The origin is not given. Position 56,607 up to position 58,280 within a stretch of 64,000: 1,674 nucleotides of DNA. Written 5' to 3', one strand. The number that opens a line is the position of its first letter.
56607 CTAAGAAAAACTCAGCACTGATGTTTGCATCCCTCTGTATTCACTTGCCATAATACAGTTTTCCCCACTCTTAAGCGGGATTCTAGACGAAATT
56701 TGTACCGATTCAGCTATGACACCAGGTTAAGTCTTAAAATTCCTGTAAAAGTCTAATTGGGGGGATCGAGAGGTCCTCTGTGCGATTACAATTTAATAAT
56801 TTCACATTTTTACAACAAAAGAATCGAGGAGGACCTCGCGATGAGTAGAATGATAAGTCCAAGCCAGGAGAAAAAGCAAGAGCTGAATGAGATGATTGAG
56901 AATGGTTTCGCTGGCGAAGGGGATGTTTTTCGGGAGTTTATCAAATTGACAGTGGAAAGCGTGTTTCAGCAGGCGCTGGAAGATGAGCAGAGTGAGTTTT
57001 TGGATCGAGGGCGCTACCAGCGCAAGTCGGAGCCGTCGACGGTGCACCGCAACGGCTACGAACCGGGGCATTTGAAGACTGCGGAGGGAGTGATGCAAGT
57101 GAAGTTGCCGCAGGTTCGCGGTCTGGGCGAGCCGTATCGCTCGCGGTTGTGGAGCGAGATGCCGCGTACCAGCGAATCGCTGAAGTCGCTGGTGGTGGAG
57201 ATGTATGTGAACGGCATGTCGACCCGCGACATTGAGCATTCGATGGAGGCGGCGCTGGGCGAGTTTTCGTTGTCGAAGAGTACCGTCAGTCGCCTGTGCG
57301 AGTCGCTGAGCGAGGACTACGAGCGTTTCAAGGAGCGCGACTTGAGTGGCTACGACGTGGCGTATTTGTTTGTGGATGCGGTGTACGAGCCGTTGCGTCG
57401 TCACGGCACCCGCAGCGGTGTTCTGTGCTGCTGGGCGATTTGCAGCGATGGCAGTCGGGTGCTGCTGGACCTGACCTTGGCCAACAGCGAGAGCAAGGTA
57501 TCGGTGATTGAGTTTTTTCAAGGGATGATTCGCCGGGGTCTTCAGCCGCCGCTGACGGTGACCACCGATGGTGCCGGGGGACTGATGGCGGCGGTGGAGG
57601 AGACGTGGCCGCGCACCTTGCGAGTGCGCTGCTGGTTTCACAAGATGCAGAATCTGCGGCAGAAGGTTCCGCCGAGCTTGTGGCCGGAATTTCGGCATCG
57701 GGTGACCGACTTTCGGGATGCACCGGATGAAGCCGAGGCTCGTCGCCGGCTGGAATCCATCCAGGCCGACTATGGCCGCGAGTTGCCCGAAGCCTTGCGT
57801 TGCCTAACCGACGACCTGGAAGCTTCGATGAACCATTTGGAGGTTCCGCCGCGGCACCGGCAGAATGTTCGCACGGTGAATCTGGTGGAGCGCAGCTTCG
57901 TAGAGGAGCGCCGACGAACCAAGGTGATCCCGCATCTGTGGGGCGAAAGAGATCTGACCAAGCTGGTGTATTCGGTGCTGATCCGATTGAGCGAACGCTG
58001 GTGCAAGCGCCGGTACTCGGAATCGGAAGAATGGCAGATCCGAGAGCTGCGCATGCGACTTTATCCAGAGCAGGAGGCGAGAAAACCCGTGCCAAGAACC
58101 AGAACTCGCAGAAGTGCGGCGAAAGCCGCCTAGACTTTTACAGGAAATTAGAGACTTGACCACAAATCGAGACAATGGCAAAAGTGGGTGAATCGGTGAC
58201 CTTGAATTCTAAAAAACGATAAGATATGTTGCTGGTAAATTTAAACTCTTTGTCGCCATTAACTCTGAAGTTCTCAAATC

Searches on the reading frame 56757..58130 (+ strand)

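Call 70: search_protein_families(library=pfam, proteins=[window:56757-58130:+], max_evalue=1)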
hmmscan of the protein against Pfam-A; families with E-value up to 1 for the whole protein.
window:56757-58130:+ (458 aa): 4 families
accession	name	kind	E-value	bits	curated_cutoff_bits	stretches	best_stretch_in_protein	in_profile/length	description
PF00872.24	Transposase_mut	-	5.3e-63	213.6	21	1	54-416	18-377/379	Transposase, Mutator family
PF10551.15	MULE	-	0.0003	21.6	27.6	1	230-299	25-99/99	MULE transposase domain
PF13610.12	DDE_Tnp_IS240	-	0.031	14.9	27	1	236-288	30-82/139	DDE domain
PF22913.1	NBAS_11th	-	0.031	14.7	27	1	140-192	4-61/125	NBAS subunit of NRZ tethering complex, C-terminal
